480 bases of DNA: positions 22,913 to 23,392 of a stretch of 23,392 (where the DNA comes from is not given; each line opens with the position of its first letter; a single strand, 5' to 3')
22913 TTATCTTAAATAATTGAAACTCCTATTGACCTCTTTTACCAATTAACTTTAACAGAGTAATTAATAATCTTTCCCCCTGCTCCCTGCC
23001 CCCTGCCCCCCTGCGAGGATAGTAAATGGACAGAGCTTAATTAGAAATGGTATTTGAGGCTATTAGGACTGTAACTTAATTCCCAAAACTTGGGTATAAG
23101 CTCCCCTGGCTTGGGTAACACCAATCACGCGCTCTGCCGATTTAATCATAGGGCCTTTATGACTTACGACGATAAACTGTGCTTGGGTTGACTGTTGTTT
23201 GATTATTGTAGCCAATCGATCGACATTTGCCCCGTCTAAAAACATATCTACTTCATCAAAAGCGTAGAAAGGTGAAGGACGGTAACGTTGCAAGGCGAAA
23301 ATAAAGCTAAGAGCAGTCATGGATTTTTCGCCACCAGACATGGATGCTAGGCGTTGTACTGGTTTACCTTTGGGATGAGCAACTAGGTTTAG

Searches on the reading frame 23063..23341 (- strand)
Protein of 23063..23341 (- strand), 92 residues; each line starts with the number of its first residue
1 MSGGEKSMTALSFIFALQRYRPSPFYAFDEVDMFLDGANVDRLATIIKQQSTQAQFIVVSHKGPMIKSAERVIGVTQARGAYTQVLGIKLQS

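Call 37: search_protein_families(library=pfam, proteins=[window:23063-23341:-], max_evalue=0.001)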
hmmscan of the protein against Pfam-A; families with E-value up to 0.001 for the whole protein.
window:23063-23341:- (92 aa): 2 families
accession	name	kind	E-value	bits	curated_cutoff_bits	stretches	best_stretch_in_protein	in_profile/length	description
PF02463.25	SMC_N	-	4.9e-30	105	40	1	1-81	137-217/220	RecF/RecN/SMC N terminal domain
PF13304.12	AAA_21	-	7.6e-06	26.6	27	1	11-61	246-298/304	AAA domain, putative AbiEii toxin, Type IV TA system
